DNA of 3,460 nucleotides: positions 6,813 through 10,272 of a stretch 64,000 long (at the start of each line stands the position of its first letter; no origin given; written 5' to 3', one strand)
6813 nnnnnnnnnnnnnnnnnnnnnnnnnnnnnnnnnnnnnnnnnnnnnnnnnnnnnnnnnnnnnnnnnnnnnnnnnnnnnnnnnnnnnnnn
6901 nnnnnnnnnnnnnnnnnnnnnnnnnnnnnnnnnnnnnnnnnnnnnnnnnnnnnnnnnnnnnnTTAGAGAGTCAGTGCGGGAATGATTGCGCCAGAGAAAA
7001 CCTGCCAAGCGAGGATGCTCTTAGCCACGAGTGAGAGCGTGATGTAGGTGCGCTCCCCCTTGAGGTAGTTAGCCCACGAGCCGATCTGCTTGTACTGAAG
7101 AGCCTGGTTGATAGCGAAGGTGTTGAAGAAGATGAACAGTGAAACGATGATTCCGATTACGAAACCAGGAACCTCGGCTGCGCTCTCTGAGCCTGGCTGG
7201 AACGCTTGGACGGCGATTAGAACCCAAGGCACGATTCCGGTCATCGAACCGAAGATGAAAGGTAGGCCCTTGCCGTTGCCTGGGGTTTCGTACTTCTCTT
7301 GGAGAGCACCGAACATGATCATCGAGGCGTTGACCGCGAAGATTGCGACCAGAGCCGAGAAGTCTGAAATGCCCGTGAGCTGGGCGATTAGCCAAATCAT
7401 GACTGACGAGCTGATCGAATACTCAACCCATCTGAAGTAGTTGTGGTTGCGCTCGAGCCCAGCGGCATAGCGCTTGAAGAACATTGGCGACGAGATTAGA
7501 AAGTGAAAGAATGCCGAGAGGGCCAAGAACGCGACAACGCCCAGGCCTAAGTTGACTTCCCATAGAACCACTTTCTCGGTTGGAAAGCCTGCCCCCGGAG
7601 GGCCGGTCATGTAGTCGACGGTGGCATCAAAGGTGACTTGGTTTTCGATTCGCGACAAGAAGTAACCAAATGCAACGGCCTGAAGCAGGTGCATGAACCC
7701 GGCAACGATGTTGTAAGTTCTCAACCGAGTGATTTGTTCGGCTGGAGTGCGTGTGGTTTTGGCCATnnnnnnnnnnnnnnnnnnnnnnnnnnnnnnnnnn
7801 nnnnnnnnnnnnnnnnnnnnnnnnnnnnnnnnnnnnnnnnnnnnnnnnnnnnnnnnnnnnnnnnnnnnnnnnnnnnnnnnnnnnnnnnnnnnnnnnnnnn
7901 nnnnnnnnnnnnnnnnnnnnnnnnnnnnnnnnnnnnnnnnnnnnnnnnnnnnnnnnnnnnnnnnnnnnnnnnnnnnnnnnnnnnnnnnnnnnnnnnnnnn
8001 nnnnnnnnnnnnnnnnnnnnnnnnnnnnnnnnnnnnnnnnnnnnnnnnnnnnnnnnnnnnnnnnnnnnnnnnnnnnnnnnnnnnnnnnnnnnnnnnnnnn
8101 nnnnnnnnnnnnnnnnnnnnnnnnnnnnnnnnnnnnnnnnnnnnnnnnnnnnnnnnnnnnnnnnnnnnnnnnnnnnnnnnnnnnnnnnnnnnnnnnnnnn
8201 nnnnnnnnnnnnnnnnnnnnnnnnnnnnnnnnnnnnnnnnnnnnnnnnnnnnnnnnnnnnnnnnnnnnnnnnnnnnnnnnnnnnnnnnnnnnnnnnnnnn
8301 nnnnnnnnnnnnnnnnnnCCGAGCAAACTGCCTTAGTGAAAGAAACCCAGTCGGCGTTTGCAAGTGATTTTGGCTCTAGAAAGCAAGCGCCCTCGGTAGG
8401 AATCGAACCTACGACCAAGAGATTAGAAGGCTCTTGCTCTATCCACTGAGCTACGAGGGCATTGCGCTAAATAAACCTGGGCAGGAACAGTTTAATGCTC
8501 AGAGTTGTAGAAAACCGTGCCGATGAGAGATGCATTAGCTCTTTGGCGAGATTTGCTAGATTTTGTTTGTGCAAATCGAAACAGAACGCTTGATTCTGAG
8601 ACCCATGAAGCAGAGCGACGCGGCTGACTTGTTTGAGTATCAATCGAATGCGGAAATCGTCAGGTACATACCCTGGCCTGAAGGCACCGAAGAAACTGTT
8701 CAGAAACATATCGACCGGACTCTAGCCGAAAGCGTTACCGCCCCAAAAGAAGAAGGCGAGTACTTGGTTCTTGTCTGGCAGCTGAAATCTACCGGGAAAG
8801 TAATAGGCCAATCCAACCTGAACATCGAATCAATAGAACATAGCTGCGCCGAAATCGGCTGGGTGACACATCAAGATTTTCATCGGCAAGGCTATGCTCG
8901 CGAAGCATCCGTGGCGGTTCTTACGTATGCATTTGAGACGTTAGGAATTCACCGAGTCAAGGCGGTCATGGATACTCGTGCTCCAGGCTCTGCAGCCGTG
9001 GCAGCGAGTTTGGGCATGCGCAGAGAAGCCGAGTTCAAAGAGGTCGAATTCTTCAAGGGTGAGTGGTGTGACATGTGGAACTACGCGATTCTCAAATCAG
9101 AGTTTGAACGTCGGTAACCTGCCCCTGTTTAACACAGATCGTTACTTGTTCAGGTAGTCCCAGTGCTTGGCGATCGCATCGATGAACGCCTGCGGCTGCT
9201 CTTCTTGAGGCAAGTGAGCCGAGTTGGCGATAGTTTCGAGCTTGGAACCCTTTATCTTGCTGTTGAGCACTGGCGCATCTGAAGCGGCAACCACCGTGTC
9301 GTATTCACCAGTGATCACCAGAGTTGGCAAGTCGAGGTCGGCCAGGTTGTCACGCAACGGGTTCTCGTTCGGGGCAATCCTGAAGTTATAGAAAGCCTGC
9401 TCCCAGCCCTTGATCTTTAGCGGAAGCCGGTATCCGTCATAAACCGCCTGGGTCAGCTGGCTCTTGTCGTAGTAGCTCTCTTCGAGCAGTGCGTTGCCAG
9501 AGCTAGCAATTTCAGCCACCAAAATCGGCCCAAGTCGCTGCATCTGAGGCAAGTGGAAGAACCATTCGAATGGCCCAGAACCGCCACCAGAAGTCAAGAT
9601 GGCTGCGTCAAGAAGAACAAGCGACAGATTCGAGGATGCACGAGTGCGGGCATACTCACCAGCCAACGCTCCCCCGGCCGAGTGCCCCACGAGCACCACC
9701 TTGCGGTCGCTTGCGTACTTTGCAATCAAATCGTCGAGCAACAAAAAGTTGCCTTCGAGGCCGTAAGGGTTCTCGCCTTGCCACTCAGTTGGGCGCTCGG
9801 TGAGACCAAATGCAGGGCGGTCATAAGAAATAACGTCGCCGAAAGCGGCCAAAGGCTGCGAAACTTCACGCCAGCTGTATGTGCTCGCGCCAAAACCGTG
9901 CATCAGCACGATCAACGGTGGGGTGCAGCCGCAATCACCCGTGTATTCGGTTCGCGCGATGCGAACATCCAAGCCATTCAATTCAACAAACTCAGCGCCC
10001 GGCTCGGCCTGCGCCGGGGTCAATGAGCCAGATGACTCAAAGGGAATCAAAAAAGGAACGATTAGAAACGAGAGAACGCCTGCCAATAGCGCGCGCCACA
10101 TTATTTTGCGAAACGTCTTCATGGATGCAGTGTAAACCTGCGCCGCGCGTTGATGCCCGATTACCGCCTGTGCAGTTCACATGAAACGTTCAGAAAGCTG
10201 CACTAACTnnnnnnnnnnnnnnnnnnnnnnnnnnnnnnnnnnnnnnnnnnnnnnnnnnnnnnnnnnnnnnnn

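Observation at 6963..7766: Complete heliorhodopsin gene with all signature residues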

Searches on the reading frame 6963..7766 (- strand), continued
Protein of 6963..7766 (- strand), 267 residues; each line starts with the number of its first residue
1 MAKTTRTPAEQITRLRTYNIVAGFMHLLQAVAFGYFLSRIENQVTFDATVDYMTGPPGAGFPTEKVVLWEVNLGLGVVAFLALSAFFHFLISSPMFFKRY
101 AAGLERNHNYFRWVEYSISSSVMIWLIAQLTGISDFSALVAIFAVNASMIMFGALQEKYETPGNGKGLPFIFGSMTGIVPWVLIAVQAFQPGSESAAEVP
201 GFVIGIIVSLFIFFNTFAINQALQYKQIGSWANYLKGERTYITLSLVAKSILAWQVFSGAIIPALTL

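Call 41: predict_structure(alignment_id=A1)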
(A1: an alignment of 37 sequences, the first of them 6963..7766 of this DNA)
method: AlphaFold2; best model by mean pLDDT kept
length: 267 residues; sequences in the alignment: 37
mean_pLDDT: 79.3   pTM: 0.79
mean pLDDT of the five models: 79.3, 75.3, 72.7, 70.0, 67.0
residues with pLDDT >= 90: 48; 70-90: 176; 50-70: 40; < 50: 3
segments of 3 or more residues with pLDDT < 50: none
pLDDT, mean of each block of 10 residues (from residue 1): 70 89 96 92 74 69 74 90 94 89 79 82 86 73 82 79 72 75 69 56 77 81 65 78 89 87 72
secondary structure, 60 per line:
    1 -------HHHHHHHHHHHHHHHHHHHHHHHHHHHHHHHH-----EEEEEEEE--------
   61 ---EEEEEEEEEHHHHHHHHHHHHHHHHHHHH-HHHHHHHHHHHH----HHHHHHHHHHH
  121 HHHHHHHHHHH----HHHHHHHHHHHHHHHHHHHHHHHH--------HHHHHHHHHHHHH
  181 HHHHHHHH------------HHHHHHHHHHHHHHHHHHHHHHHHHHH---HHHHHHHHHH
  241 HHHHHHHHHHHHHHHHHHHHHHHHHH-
elements in order: H8-39 E45-52 E64-72 H73-92 H94-105 H110-131 H136-159 H168-188 H201-227 H231-266

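Call 44: fold_search(model_id=the predicted structure, library=pdb)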
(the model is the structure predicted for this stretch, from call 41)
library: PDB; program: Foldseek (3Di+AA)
matches with E <= 10: 374; with E <= 0.001: 14
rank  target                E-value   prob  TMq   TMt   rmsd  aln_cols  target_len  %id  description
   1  6su3_A                7.0e-21  1.00  0.81  0.84   3.4       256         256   56  Crystal structure of the 48C12 heliorhodopsin in the violet form at pH 8.8 (released 2019-12-11)
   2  6su4_A                2.5e-20  1.00  0.81  0.85   3.1       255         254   56  Crystal structure of the 48C12 heliorhodopsin in the blue form at pH 4.3 (released 2019-12-11)
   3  6su3_X                3.7e-20  1.00  0.80  0.83   3.3       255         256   56  Crystal structure of the 48C12 heliorhodopsin in the violet form at pH 8.8 (released 2019-12-11)
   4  6su4_X                7.4e-20  1.00  0.81  0.84   3.2       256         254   56  Crystal structure of the 48C12 heliorhodopsin in the blue form at pH 4.3 (released 2019-12-11)
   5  9ljj_A                1.0e-19  1.00  0.80  0.84   3.0       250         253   57  cryo-EM structure of a nanobody bound heliorhodopsin (released 2025-02-12)
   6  6uh3_A                3.2e-18  1.00  0.78  0.84   3.2       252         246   56  Crystal structure of bacterial heliorhodopsin 48C12 (released 2019-12-04)
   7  6uh3_B                3.5e-18  1.00  0.78  0.84   3.3       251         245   56  Crystal structure of bacterial heliorhodopsin 48C12 (released 2019-12-04)
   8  7u55                  6.6e-16  1.00  0.75  0.81   3.5       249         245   40  Crystal structure of Thermoplasmatales archaeon heliorhodopsin at pH 4.5 (released 2022-09-07)
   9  6is6                  1.4e-15  1.00  0.77  0.82   3.6       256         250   39  Crystal structure of Thermoplasmatales archaeon heliorhodopsin (released 2019-09-25)
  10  7clj                  1.4e-14  1.00  0.77  0.81   3.6       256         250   38  Crystal structure of Thermoplasmatales archaeon heliorhodopsin E108D mutant (released 2020-09-02)
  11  9hfk_A                3.6e-04  1.00  0.56  0.58   7.7       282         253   12  Cryo-EM structure of the freshwater actinorhodopsin, Rhodoluna lacicola (RlActR) (released 2026-03-18)
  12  7ytb_B                5.5e-04  1.00  0.59  0.61   6.9       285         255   10  Crystal structure of Kin4B8 (released 2023-03-15)
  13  5azd_C                6.1e-04  1.00  0.61  0.64   7.2       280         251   12  Crystal structure of thermophilic rhodopsin. (released 2016-04-27)
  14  6nwd                  8.2e-04  1.00  0.61  0.65   7.3       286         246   12  X-ray Crystallographic structure of Gloeobacter rhodopsin (released 2019-08-14)
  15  9cdc                  1.0e-03  1.00  0.58  0.64   8.4       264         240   14  Kalium channelrhodopsin 1 C110A mutant from Hyphochytrium catenoides, Dark State (released 2025-02-19)
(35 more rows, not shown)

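Call 51: list_cluster_members(proteins=[window:6963-7766:-, window:6543-6956:-, window:7809-8306:-])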
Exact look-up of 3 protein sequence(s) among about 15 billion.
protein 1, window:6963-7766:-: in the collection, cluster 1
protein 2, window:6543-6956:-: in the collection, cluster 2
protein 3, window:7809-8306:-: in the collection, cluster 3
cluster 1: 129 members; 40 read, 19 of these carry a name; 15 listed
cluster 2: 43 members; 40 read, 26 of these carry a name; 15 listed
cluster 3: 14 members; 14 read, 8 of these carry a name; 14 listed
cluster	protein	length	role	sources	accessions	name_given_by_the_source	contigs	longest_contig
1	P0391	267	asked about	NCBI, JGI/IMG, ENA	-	hypothetical protein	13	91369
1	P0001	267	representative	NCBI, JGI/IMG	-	hypothetical protein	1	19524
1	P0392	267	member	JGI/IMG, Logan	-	hypothetical protein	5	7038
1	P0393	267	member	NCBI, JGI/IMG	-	hypothetical protein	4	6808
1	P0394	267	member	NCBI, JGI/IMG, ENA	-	hypothetical protein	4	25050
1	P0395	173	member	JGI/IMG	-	hypothetical protein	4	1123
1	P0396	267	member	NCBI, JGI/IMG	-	hypothetical protein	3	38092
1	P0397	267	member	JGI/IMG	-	hypothetical protein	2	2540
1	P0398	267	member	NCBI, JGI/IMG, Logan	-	hypothetical protein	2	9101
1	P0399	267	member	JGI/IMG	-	hypothetical protein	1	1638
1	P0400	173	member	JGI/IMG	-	hypothetical protein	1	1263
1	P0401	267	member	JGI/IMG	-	hypothetical protein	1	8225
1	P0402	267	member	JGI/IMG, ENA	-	hypothetical protein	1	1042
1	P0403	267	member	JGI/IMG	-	hypothetical protein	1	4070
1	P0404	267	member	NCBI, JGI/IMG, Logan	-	hypothetical protein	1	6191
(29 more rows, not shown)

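Call 52: find_encoding_contigs(protein=window:6963-7766:-, flank=8000, max_places=6)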
Protein window:6963-7766:- (267 aa): 13 contigs read that carry it; 6 places shown.
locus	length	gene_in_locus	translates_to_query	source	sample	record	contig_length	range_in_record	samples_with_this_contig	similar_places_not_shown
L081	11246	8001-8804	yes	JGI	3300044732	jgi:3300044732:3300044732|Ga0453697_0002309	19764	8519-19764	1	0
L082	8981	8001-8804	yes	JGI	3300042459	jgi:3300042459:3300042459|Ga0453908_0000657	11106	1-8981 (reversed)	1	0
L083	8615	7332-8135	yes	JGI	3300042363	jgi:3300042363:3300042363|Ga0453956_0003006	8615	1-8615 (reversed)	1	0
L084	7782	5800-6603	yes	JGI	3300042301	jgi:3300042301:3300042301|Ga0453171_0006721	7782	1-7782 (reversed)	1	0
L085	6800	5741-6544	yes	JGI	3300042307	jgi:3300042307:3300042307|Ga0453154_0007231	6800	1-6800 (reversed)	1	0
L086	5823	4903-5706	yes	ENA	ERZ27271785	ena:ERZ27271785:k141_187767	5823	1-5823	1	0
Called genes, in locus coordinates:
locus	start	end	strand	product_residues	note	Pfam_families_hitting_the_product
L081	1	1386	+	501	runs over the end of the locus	PF02934:GatB_N, PF02637:GatB_Yqey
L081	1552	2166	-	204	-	PF00929:RNase_T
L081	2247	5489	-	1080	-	PF00873:ACR_tran, PF02355:SecD_SecF_C (weak), PF03176:MMPL (weak), PF02355:SecD_SecF_C (weak)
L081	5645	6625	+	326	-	PF00561:Abhydrolase_1, PF12146:Hydrolase_4, PF12697:Abhydrolase_6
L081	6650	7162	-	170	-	PF13302:Acetyltransf_3, PF00583:Acetyltransf_1 (weak)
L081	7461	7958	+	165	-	PF03350:UPF0114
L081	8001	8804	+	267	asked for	PF18761:Heliorhodopsin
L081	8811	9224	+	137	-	-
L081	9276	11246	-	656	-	?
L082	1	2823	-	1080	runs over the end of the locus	PF00873:ACR_tran, PF02355:SecD_SecF_C (weak), PF03176:MMPL, PF02355:SecD_SecF_C (weak)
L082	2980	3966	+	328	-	PF00561:Abhydrolase_1, PF12146:Hydrolase_4, PF12697:Abhydrolase_6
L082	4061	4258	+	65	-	-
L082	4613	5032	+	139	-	-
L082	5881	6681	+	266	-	-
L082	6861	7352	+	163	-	PF03350:UPF0114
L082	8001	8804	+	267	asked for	PF18761:Heliorhodopsin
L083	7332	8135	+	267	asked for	PF18761:Heliorhodopsin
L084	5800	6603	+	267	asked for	PF18761:Heliorhodopsin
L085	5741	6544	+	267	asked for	PF18761:Heliorhodopsin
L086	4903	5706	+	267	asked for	PF18761:Heliorhodopsin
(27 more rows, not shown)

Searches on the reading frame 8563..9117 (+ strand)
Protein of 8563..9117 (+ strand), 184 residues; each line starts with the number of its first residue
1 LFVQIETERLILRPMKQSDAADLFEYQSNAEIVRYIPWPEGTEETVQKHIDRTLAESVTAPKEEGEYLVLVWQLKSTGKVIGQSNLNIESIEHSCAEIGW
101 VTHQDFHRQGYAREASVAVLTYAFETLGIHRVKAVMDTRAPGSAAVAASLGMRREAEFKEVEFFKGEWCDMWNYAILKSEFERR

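Call 10: search_protein_families(library=pfam, proteins=[window:8563-9117:+], max_evalue=0.001)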
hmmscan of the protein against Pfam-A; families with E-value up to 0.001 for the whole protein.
window:8563-9117:+ (184 aa): 3 families
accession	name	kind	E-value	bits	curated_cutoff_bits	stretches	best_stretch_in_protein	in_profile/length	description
PF13302.13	Acetyltransf_3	-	1.2e-29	104.2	25.4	1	9-153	1-138/138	Acetyltransferase (GNAT) domain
PF00583.31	Acetyltransf_1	-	2.9e-07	31.2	20.7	1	57-146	27-110/116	Acetyltransferase (GNAT) family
PF13420.13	Acetyltransf_4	-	0.00011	22.8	24.3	1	13-171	2-153/155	Acetyltransferase (GNAT) domain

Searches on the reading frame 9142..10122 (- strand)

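Call 10: search_protein_families(library=pfam, proteins=[window:9142-10122:-], max_evalue=0.001)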
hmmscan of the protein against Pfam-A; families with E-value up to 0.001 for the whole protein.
window:9142-10122:- (326 aa): 4 families
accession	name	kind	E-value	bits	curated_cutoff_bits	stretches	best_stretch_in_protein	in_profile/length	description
PF12697.13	Abhydrolase_6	-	8.9e-22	79.2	26.3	1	71-316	1-217/217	Alpha/beta hydrolase family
PF00561.26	Abhydrolase_1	-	4.5e-20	72.8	25.8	1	69-310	1-245/245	alpha/beta hydrolase fold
PF12146.15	Hydrolase_4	-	2.3e-09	37.4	27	1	70-304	6-233/239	Serine aminopeptidase, S33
PF07859.19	Abhydrolase_3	-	0.00045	20.5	25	0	135-280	66-181/210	alpha/beta hydrolase fold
